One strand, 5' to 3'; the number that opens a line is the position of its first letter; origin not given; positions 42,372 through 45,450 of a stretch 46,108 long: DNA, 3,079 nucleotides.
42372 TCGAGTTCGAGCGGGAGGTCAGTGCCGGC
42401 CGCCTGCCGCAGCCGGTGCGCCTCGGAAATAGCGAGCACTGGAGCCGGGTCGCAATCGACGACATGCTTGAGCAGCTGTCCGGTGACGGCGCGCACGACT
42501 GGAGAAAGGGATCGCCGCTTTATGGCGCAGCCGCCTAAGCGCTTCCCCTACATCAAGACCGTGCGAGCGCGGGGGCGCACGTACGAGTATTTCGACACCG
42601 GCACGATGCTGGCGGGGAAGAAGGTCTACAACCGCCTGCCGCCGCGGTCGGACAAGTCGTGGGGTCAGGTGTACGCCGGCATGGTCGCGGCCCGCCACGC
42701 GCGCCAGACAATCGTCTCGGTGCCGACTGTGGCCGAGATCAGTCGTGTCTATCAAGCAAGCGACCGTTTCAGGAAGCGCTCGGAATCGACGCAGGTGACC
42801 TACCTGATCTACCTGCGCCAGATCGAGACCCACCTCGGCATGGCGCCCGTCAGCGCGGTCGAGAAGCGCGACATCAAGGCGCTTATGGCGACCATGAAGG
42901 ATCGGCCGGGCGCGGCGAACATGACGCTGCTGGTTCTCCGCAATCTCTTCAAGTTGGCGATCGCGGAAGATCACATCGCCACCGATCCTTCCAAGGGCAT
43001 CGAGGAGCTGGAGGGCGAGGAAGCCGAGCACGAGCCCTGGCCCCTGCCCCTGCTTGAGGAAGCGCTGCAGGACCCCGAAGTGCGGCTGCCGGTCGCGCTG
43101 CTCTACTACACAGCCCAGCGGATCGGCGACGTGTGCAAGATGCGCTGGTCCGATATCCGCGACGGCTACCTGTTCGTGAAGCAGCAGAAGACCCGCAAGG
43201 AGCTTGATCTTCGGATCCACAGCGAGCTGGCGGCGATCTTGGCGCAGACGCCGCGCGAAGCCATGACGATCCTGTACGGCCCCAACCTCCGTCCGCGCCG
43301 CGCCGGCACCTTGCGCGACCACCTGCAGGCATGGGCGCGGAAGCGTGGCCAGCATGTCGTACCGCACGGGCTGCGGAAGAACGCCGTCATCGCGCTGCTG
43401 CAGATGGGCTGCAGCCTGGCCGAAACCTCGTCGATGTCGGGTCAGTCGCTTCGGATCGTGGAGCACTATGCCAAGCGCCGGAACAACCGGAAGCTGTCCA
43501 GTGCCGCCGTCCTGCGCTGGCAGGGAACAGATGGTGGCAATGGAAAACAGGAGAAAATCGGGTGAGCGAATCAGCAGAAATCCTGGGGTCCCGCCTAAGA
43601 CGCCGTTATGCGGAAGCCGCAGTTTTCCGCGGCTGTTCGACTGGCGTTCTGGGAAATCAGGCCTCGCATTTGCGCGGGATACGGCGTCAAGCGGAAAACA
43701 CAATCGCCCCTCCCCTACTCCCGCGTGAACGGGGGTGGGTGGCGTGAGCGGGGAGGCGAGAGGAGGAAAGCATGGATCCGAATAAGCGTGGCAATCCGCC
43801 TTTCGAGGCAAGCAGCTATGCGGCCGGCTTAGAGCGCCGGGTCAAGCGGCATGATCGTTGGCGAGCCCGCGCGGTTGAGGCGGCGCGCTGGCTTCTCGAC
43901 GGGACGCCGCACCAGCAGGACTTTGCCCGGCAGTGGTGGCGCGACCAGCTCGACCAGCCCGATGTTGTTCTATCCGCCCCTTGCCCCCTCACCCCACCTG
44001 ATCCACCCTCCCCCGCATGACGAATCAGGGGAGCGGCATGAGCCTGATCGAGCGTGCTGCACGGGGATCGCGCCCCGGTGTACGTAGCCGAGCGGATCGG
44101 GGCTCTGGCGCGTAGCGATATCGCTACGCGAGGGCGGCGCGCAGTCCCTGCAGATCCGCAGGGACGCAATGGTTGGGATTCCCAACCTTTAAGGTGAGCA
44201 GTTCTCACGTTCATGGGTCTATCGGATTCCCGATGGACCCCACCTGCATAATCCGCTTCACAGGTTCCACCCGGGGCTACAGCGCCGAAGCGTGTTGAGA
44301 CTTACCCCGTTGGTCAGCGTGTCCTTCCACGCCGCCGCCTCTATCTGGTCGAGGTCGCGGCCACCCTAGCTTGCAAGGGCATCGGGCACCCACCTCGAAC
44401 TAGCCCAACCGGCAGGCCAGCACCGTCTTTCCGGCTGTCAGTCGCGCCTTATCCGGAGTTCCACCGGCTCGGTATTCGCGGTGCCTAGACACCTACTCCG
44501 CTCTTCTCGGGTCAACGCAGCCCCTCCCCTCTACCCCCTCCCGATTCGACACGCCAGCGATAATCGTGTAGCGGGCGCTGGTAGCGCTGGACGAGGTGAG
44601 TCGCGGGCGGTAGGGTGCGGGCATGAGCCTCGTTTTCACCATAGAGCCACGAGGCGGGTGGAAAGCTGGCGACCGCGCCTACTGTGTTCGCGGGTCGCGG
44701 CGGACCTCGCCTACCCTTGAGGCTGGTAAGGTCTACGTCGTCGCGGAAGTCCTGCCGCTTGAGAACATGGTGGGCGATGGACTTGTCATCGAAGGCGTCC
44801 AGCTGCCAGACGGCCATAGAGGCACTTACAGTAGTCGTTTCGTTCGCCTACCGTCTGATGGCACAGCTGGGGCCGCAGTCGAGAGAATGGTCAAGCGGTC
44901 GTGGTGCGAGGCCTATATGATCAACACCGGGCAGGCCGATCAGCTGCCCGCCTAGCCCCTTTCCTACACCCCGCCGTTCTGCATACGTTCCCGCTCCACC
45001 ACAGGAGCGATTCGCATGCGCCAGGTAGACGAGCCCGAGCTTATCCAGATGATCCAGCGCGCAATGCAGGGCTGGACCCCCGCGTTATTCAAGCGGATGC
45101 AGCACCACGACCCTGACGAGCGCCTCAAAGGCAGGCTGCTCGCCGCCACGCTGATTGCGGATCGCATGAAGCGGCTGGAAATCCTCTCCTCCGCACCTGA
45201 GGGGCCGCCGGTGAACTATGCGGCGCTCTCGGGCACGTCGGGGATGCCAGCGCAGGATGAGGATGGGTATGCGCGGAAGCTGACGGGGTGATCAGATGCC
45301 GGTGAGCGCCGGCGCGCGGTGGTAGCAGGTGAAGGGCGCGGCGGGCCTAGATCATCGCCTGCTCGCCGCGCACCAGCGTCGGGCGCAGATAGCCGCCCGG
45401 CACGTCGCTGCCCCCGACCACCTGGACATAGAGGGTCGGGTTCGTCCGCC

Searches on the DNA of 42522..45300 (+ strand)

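Call 3: search_rna_families(source=window, start=43400, end=45100, threshold=evalue, max_evalue=10, show_alignments=3)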
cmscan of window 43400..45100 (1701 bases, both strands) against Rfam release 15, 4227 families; matches with E-value up to 10: 3.
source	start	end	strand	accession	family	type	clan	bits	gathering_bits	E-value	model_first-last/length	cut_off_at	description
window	44517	44623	+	RF04175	mir-1260b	Gene; miRNA;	-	17.6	81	3.6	1-108/108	no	mir-1260b microRNA precursor family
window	45018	45062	-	RF01611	ceN108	Gene; snRNA; snoRNA; CD-box;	-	17.5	50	2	1-70/70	no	Caenorhabditis snoRNA ceN108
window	44918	45010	-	RF01383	GRIK4_3p_UTR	Gene;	-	16.4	38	3.9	1-94/94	no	GRIK4 3 prime UTR element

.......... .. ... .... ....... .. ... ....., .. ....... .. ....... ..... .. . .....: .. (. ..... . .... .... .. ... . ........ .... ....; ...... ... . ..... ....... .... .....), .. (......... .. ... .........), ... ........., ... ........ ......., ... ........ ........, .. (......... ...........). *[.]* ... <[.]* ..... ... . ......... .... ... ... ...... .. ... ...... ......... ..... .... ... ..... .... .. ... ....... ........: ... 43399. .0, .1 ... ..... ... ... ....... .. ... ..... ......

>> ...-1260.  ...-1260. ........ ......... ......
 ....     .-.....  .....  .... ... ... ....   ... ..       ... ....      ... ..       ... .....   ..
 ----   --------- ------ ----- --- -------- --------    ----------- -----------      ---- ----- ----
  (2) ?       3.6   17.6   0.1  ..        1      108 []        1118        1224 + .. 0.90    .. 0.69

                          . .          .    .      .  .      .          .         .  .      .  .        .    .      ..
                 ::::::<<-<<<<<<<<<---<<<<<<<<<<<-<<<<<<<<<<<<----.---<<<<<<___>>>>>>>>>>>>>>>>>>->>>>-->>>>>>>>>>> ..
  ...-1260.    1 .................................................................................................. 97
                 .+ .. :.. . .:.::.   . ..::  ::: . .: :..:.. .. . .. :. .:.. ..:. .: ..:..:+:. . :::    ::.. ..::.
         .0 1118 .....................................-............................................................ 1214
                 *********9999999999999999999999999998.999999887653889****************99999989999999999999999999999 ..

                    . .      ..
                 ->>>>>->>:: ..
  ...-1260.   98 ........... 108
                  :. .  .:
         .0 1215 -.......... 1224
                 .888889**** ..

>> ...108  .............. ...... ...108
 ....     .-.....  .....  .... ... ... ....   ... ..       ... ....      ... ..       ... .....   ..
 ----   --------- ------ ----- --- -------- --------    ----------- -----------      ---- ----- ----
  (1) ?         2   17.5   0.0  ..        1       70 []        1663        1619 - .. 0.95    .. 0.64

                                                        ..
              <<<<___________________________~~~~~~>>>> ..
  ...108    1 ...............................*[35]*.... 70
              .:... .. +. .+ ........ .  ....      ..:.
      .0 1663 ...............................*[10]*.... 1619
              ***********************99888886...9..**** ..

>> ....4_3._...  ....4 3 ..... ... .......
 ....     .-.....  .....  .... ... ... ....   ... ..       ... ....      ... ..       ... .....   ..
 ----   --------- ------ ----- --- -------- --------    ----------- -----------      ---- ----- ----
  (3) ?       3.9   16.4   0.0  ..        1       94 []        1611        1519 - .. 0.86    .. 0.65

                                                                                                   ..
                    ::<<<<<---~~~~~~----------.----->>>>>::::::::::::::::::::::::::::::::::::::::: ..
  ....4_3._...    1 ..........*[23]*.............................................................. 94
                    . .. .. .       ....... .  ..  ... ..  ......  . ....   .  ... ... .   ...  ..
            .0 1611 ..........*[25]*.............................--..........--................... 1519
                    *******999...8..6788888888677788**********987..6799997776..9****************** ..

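Call 6: search_dna_similar(query=window:43500-45300:+, collection=phages, mode=distant, max_rows=30)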
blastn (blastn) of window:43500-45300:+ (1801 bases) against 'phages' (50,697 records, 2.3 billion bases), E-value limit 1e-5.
No match.

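Call 47: search_dna_similar(query=window:43990-44660:+, collection=plasmids, mode=distant, max_evalue=0.01)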
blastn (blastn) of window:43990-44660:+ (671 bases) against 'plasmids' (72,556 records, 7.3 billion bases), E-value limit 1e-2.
No match.

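Call 63: search_rna_families(sources=[L039, L038, L020, L015], threshold=gathering)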
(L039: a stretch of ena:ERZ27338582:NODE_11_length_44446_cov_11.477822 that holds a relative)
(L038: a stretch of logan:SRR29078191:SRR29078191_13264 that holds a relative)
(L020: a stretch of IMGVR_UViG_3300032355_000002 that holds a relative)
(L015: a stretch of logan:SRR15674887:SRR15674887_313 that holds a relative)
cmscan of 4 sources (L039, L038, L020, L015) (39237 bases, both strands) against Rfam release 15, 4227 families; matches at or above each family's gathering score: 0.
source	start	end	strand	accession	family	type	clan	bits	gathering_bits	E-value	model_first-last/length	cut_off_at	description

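Call 114: build_rna_model(alignment_id=A6, structure=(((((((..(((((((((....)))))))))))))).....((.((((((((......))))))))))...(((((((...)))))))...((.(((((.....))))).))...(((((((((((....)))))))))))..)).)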
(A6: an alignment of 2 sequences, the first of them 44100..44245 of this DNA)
Model R1 built from alignment A6 (2 sequences, 146 columns); structure: as given.
model positions 146; base pairs 51; branch points 4; effective number of sequences 0.5; information 0.591 bits per position. Calibrated on 0.2 Mb of random sequence (short: E-values are rough).
structure used (alignment columns):
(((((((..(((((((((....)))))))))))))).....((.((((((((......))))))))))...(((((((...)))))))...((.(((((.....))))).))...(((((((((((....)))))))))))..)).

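Call 118: search_with_rna_model(model_id=R1, sources=[window, L002, L003, L005, L006, L007, L008, L009, L010, L014, L015, L018, L020, L038, L039, L040, L043, L044, L045, L046, L047, L048, L049, L050, L051, L053, L056, L059, L060, L061, L062, L063, L064, L065, L066, L067, L068, L069, L070, L071, L072, L073, L074, L075, L076, L077, L078, L079, L080, L081, L082, L083, L084, L085, L086, L087, L088, L089, L090, L091, L092, L093, L094, L095, L096, L097, L098, L099, L100, L101, L102, L103, L104, L105, L106, L107, L108, L109, L110, L111, L112, L113, L114, L116, L117, L118, L119, L120, L121, L122, L123, L124, L125, L126, L127, L128, L129, L130, L131, L132], max_evalue=10)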
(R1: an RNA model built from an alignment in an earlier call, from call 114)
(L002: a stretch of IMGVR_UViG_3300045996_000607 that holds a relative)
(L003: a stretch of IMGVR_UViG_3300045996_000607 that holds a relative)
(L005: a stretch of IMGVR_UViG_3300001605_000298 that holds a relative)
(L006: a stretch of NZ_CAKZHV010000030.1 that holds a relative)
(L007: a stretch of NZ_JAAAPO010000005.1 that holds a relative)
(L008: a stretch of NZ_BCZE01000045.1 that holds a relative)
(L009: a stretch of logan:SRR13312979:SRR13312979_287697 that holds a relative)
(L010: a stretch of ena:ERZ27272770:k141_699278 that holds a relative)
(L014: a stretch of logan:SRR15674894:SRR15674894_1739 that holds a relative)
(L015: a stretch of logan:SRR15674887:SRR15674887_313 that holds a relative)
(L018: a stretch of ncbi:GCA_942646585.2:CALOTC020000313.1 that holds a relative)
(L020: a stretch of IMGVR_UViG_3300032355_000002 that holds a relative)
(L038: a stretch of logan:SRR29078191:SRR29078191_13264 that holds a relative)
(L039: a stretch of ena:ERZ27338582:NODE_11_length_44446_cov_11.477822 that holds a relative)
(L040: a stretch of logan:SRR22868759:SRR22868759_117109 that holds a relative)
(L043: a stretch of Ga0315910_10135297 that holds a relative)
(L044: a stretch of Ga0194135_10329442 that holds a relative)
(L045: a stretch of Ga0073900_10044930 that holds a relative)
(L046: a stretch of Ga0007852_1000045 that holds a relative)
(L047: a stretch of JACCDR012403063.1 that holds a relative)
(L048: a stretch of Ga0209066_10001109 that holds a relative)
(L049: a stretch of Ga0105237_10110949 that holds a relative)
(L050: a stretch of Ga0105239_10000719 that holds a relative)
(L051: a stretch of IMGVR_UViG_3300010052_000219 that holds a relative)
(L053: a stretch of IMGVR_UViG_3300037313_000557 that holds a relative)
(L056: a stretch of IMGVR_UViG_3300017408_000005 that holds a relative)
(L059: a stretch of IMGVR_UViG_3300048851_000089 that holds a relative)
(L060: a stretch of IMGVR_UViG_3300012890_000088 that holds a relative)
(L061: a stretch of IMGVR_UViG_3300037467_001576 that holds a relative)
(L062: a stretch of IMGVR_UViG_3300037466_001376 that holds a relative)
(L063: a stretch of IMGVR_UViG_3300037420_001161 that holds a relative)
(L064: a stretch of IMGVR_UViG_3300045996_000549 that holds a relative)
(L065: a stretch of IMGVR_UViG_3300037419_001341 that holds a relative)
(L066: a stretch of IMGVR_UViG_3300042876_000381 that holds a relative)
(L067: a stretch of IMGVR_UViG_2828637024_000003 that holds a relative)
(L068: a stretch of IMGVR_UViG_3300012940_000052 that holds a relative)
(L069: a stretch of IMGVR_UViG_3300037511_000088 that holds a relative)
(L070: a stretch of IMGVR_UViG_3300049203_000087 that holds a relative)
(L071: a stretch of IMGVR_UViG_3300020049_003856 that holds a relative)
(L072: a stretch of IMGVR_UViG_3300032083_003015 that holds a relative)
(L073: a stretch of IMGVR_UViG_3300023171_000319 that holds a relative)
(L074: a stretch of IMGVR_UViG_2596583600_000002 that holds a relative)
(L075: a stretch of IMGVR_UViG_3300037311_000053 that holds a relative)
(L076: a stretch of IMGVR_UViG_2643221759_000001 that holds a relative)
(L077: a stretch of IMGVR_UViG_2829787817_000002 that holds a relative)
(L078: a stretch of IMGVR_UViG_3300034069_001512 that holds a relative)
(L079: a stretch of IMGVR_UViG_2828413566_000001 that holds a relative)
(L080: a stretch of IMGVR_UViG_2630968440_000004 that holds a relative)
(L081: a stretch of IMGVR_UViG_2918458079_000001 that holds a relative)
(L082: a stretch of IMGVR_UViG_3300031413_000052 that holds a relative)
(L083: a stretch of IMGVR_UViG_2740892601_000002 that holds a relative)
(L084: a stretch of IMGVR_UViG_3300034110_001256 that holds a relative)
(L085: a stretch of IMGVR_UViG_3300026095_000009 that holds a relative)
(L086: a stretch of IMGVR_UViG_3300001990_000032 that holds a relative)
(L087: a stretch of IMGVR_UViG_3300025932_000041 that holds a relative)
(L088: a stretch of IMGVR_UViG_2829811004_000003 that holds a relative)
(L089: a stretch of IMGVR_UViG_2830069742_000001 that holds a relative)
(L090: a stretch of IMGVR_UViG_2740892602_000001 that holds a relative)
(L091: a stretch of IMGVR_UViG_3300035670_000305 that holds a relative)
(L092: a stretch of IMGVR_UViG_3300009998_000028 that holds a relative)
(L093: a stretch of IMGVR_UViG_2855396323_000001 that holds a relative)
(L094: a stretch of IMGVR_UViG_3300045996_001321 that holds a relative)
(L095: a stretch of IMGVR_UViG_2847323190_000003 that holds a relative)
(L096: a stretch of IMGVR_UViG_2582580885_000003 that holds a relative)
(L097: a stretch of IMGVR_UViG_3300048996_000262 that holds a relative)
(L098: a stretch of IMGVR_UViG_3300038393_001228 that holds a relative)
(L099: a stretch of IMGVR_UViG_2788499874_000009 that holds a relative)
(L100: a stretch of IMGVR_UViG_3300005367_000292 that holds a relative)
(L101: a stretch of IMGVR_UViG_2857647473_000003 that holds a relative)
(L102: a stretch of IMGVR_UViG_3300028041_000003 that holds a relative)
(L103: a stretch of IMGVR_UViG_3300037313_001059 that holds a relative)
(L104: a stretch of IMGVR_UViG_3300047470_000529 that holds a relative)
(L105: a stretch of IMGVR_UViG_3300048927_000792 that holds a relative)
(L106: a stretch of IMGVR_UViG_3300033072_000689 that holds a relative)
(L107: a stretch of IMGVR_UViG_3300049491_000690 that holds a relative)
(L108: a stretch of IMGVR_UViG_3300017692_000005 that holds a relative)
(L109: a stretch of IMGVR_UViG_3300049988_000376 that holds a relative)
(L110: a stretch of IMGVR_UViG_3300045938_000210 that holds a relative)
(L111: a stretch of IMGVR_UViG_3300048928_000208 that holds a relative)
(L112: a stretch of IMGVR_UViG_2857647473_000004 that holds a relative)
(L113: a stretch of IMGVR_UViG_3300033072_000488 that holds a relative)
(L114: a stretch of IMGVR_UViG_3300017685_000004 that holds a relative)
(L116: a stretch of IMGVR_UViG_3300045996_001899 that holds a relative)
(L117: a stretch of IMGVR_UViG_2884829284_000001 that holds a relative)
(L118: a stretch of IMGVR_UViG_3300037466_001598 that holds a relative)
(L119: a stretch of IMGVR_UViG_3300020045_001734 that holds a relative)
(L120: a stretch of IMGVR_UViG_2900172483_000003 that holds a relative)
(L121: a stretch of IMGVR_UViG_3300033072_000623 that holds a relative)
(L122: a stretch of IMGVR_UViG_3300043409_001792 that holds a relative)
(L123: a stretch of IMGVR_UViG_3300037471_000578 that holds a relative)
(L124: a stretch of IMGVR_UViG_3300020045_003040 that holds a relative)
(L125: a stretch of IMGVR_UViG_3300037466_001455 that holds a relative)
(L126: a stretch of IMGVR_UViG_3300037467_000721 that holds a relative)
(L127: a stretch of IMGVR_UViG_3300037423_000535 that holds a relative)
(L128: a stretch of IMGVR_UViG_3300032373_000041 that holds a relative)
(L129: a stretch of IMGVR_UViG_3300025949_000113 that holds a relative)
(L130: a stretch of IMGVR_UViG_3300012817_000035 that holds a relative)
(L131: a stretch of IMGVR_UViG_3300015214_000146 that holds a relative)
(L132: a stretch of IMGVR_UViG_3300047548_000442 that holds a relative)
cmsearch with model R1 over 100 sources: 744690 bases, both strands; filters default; matches with E-value up to 10: 13.
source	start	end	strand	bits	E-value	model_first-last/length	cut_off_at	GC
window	44100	44245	+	183.6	1.3e-41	1-146/146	no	0.61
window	44109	44130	-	18.8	0.05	10-31/146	no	0.64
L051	2697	2825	-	14.7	0.5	1-146/146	no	0.69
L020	7176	7308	+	13.4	1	1-146/146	no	0.64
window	44215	44240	-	13.1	1.2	116-141/146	no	0.62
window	28947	29068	-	11.3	3.2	1-146/146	no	0.7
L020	7251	7267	-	10.8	4.2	72-88/146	no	0.59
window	44171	44187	-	10.8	4.2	72-88/146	no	0.59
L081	1659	1686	+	10.5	5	6-33/146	no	0.75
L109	6029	6055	+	10.4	5.2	42-68/146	no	0.81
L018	6456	6597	-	10.2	5.9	1-146/146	no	0.65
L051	2430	2571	-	10.1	6.3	1-146/146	no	0.68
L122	625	746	-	10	6.7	1-146/146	no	0.67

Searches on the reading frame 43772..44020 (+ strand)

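Call 10: search_protein_families(library=pfam, proteins=[window:43772-44020:+], max_evalue=0.1)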
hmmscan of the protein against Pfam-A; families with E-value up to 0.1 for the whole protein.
window:43772-44020:+ (82 aa): 1 family
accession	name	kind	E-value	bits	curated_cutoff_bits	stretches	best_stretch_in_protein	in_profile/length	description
PF01986.22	DUF123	-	0.097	13.6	25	0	17-50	17-50/95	Domain of unknown function DUF123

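Call 11: search_protein_families(library=phrogs, proteins=[window:43772-44020:+], max_evalue=0.1)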
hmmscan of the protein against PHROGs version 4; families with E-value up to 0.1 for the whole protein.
window:43772-44020:+ (82 aa): 0 families

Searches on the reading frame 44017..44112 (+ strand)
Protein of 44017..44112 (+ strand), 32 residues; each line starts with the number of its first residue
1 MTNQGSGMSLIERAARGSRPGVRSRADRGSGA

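Call 32: search_protein_families(library=pfam, proteins=[window:44017-44112:+], max_evalue=10)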
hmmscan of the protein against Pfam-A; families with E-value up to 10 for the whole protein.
seq(32 aa): 0 families

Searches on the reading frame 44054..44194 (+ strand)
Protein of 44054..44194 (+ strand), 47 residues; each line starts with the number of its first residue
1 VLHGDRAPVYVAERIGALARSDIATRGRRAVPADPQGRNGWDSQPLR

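Call 32: search_protein_families(library=pfam, proteins=[window:44054-44194:+], max_evalue=10)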
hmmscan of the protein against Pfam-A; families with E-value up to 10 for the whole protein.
seq(47 aa): 1 family
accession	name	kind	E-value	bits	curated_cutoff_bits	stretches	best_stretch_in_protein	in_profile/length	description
PF22284.1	DUF6961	-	0.17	12.5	27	1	3-20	16-33/58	Family of unknown function (DUF6961)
